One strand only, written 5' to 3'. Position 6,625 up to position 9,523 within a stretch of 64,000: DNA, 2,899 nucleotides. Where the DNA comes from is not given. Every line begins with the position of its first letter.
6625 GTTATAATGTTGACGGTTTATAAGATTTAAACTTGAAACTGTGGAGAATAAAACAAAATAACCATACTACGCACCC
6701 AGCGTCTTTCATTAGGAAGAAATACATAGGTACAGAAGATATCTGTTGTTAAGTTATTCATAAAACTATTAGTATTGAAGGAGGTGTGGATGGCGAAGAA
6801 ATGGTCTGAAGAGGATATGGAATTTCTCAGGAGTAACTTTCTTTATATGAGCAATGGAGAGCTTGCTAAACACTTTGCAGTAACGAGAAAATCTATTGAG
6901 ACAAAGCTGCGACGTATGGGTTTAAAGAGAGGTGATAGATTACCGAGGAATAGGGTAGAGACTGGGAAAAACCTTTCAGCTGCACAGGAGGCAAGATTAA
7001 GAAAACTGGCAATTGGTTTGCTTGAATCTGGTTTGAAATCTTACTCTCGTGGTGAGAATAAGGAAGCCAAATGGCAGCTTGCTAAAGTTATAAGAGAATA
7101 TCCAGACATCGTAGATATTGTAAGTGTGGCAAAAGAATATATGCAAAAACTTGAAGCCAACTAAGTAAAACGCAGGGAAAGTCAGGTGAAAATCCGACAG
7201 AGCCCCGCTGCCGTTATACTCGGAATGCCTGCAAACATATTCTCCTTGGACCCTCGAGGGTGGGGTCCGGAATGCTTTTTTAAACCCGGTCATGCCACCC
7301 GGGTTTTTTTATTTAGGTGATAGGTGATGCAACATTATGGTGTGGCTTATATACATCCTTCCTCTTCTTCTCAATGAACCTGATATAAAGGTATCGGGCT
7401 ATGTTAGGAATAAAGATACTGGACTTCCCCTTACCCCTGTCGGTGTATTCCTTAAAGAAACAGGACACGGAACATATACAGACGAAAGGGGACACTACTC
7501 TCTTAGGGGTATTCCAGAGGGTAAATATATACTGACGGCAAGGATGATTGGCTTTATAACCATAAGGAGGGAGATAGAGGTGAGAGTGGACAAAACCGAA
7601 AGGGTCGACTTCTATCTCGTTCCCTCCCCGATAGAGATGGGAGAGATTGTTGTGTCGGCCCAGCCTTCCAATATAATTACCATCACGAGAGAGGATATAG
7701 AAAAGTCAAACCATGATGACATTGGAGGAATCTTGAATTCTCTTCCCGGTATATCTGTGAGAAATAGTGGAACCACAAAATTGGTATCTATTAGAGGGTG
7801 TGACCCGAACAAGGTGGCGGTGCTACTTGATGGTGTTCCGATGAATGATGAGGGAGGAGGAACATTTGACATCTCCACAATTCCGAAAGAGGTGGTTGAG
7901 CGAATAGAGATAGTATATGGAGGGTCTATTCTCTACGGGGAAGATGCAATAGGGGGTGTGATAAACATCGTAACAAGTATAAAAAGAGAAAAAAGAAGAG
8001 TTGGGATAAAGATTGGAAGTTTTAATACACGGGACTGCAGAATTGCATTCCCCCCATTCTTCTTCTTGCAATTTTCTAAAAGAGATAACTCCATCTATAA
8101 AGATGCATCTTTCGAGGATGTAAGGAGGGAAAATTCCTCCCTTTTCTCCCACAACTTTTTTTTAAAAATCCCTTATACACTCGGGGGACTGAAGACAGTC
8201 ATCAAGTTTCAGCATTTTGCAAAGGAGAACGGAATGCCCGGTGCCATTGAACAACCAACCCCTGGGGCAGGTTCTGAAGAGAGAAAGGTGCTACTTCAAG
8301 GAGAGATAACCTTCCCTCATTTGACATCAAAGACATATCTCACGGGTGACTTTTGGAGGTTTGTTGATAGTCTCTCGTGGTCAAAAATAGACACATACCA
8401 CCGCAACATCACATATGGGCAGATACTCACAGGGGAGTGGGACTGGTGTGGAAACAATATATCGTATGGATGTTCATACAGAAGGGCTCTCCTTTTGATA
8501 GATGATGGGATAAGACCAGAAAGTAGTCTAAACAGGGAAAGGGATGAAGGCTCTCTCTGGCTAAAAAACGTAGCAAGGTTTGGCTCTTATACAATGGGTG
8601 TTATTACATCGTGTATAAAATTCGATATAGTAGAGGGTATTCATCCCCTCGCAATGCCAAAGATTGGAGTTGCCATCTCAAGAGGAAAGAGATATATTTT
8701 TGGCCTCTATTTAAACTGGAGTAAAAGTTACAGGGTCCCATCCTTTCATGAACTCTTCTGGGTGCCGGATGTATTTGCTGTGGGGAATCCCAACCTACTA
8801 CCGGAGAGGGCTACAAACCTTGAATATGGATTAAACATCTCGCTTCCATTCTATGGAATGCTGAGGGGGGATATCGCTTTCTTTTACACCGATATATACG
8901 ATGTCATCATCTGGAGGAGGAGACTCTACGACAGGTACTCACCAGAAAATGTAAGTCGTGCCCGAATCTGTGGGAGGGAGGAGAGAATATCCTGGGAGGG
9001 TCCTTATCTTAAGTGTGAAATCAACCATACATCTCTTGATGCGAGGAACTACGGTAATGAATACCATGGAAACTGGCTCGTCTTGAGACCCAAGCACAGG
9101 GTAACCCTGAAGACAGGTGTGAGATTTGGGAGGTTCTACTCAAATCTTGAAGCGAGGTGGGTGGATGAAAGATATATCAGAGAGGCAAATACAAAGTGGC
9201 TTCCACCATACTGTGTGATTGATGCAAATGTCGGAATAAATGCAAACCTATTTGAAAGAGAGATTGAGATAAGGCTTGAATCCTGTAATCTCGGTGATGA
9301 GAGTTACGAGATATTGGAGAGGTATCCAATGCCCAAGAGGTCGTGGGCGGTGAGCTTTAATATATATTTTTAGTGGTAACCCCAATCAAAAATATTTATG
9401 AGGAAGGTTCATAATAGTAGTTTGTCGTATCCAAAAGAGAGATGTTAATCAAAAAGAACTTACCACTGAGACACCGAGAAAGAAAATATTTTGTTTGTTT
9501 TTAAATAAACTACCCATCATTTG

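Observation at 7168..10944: Cobalamin riboswitch -> TonB receptor -> T9SS-anchored beta-propeller: a possible BtuB/BtuG-like B12-capture module with a T9SS anchor instead of a lipid anchor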

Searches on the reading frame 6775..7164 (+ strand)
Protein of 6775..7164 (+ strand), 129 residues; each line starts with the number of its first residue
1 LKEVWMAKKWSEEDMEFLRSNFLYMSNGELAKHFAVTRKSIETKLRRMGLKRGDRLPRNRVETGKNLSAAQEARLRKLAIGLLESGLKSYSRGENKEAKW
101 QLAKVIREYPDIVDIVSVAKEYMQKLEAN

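Call 5: search_protein_families(library=pfam, proteins=[window:6775-7164:+], max_evalue=0.01)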
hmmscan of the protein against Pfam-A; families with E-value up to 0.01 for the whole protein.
window:6775-7164:+ (129 aa): 1 family
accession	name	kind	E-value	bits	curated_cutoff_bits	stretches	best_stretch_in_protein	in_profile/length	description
PF07750.17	GcrA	-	0.00059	20.7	26.9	1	9-74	2-69/155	GcrA cell cycle regulator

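Call 10: search_protein_families(library=ncbifam, proteins=[window:6775-7164:+], max_evalue=0.01)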
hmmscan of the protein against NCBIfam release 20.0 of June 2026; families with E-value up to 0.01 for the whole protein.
window:6775-7164:+ (129 aa): 0 families

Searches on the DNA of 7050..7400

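Call 4: search_rna_families(source=window, start=7050, end=7400, threshold=evalue, max_evalue=10, show_alignments=4)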
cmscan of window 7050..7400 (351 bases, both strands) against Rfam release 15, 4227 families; matches with E-value up to 10: 6.
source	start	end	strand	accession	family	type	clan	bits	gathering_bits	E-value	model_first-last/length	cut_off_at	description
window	7163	7238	+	RF01689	AdoCbl-II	Cis-reg; riboswitch;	CL00101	34.7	36.5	1.1e-06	1-81/81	no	AdoCbl-II (Cobalamin/B12) riboswitch aptamer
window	7241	7312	+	RF02837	anti-hemB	Gene; sRNA;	-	17.5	49.5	0.095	1-81/81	no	Burkholderia RNA 7 (anti-hemB)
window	7239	7312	+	RF02278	Betaproteobacteria_toxic_sRNA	Gene; sRNA;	-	17.1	50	0.47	1-64/64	no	Betaproteobacteria toxic small RNA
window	7118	7178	+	RF01094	RF_site6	Cis-reg; frameshift_element;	-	16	90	8.9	1-118/118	no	Polymerase ribosomal frameshift site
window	7247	7313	+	RF02871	ncS54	Gene; sRNA;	-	14.3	43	1.3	1-79/79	no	Burkholderia sRNA 54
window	7241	7310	+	RF02784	SorX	Gene; sRNA;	-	11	46.6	7.3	1-73/73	no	Singlet oxygen resistance RNA X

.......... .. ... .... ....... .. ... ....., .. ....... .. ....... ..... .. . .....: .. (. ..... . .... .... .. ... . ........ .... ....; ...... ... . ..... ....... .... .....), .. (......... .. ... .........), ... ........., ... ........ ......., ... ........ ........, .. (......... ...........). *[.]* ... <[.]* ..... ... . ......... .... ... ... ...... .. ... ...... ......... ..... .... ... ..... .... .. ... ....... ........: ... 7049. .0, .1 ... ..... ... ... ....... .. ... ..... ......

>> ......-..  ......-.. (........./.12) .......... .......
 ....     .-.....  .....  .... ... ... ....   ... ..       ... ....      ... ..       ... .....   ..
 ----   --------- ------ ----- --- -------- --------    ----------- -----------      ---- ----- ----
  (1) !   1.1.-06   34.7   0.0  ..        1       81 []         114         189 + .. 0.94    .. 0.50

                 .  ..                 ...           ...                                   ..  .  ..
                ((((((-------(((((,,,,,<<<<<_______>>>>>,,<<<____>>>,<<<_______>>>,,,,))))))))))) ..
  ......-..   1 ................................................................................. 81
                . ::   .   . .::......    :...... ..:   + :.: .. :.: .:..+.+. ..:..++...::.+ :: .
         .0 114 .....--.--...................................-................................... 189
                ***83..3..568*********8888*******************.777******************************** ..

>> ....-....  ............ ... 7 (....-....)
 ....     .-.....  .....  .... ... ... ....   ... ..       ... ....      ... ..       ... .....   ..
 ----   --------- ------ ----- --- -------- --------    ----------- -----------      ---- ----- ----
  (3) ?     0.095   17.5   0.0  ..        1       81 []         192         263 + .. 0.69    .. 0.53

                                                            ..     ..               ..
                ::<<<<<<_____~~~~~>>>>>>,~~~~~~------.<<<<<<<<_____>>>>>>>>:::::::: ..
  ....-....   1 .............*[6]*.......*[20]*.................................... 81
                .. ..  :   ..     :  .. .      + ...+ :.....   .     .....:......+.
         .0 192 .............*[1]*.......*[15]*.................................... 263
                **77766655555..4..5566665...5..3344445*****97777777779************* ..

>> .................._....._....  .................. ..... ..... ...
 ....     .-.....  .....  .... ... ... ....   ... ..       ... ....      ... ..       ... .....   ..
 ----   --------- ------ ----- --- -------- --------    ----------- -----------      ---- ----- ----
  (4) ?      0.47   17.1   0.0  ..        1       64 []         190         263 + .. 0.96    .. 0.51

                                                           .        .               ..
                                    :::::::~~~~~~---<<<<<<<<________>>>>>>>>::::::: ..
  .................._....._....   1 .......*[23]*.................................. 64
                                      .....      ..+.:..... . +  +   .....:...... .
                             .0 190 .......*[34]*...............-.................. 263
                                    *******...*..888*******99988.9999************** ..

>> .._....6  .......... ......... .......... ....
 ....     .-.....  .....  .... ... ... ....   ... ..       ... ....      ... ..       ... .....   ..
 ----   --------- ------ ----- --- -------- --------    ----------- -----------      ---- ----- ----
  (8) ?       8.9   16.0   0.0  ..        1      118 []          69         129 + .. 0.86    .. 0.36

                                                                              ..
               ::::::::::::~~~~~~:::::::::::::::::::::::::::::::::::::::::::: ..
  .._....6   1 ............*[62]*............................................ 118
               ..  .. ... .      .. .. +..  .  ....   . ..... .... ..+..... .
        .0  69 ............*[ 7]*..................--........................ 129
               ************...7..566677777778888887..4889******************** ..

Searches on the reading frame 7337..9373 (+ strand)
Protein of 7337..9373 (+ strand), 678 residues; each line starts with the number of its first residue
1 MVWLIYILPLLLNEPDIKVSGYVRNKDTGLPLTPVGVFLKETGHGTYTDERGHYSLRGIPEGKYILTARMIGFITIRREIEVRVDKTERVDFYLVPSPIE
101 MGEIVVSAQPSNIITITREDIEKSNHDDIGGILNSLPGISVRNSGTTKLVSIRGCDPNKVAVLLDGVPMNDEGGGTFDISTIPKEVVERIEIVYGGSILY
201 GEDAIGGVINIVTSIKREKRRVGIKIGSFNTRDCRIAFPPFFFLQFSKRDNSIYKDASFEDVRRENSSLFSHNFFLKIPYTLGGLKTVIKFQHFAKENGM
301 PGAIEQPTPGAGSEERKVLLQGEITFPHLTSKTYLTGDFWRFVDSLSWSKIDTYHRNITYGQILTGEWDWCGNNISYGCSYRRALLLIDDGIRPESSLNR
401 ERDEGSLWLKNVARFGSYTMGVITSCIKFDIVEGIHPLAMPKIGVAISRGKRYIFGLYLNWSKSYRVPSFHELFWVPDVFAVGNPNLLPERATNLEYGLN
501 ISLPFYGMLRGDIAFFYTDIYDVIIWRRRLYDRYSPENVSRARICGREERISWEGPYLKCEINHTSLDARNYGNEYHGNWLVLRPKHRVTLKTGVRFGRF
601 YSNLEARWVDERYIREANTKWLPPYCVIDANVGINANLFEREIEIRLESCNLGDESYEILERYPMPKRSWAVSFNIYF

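Call 5: search_protein_families(library=pfam, proteins=[window:7337-9373:+], max_evalue=0.01)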
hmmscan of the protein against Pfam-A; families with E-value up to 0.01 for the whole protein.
window:7337-9373:+ (678 aa): 4 families
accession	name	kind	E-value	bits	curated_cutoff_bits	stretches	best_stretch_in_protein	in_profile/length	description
PF00593.30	TonB_dep_Rec_b-barrel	-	1.4e-23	84.9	27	1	457-635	233-424/436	TonB dependent receptor-like, beta-barrel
PF07715.20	Plug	-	1.2e-22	80.8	23.9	1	108-208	4-107/107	TonB-dependent Receptor Plug Domain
PF13715.12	CarbopepD_reg_2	-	5.1e-18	65.3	32.2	1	19-106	1-88/88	CarboxypepD_reg-like domain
PF13620.12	CarboxypepD_reg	-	3.2e-14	53.5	32.3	1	19-94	2-81/82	Carboxypeptidase regulatory-like domain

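Call 10: search_protein_families(library=ncbifam, proteins=[window:7337-9373:+], max_evalue=0.01)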
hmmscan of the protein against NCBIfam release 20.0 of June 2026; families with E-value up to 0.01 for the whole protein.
window:7337-9373:+ (678 aa): 31 families (the best 25 are shown)
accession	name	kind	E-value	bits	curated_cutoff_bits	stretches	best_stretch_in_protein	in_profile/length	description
TIGR01779.1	TonB-B12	equivalog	1.1e-39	136.5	599.7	2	113-237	49-179/614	TonB-dependent vitamin B12 receptor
TIGR01785.1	TonB-hemin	subfamily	3.5e-33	115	316.85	2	105-213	14-128/677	TonB-dependent heme/hemoglobin receptor family protein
NF007926.1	PRK10641.1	equivalog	4e-30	104.9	836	2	114-229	49-169/617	TonB-dependent vitamin B12 receptor BtuB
TIGR01786.1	TonB-hemlactrns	subfamily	1.9e-26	92.7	323.75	2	114-213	26-133/719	TonB-dependent hemoglobin/transferrin/lactoferrin family receptor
TIGR01783.1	TonB-siderophor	subfamily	5.5e-24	84.8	223.5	2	110-213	3-107/649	TonB-dependent siderophore receptor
NF038079.1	TonB_sider_MxcH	equivalog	4.1e-20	71.5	925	2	122-231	144-258/792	TonB-dependent siderophore myxochelin receptor MxcH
NF010010.0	PRK13483.1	equivalog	1.2e-17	63.2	927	1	106-219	47-168/660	ligand-gated channel protein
NF049947.1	TonB_dep_PCPU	exception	2.5e-17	62.3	800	3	131-220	73-170/685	TonB-dependent receptor, PCPU motif-type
NF010038.0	PRK13513.1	equivalog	9.6e-17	60.7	942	1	107-216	50-167/659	ligand-gated channel protein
NF049946.1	TonB_dep_CU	exception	2.5e-16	59.2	700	2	102-217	43-173/683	TonB-dependent receptor, CU motif-type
NF007478.2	PRK10064.1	equivalog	6.2e-16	57.8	745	1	105-214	43-158/663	catecholate siderophore receptor CirA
TIGR04056.1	OMP_RagA_SusC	subfamily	9.6e-15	54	368.25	1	17-213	1-203/981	SusC/RagA family TonB-linked outer membrane protein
NF049944.1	TonB_dep_PUIUD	equivalog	1.3e-12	46.9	850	1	98-215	49-171/686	TonB-dependent receptor, PUIUD motif-type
NF010012.0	PRK13486.1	equivalog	5.3e-12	44.9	924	1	111-227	44-171/696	TonB-dependent receptor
NF010011.0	PRK13484.1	equivalog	5.4e-12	44.8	1197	1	109-215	47-160/682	IreA family TonB-dependent siderophore receptor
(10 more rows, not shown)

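Call 12: search_solved_structures(query=window:7337-9373:+, max_evalue=0.001, show_alignments=0)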
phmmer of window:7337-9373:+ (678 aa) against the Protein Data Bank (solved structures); distinct sequences matched with E-value up to 0.001: 34.
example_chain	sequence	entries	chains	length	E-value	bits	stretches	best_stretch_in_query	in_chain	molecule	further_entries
9gbc_A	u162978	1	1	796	7.7e-26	93.8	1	36-243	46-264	TonB-linked outer membrane receptor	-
1nqf_A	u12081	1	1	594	2.4e-19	72.4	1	114-218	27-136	Vitamin B12 receptor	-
3rgn_A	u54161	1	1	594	5.8e-19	71.1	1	114-218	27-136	Vitamin B12 transporter BtuB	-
3rgm_A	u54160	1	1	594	1.3e-18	70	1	114-218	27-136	Vitamin B12 transporter BtuB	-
1nqe_A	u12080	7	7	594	1.3e-18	69.9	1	114-218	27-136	Vitamin B12 receptor | Vitamin B12 transporter btuB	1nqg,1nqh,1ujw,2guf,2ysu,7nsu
2gsk_A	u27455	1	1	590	1.3e-18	69.9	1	114-218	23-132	Vitamin B12 transporter btuB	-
3m8b_A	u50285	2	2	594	1.5e-18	69.7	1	114-218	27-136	Vitamin B12 transporter btuB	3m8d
2hdf_A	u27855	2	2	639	8.6e-17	63.9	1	108-215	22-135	Colicin I receptor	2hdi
9nn6_A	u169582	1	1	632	8.9e-17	63.9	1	108-215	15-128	Colicin I receptor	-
8bmx_C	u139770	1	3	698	5.2e-11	44.8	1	460-672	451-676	Putative TonB-linked outer membrane receptor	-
8the_A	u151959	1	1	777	1.9e-09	39.7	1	103-214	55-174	Heme/hemoglobin uptake outer membrane receptor PhuR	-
1fep_A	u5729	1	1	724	4.8e-09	38.3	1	108-214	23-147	FERRIC ENTEROBACTIN RECEPTOR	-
5fr8_A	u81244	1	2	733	7e-09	37.8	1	109-215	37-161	TONB-DEPENDENT SIDEROPHORE RECEPTOR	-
9rvq_A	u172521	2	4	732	1.1e-08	37.1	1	106-236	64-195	TonB-dependent receptor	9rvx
9dhe_A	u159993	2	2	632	1.3e-08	36.9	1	129-217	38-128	TonB-dependent receptor | Outer membrane heme/hemoglobin receptor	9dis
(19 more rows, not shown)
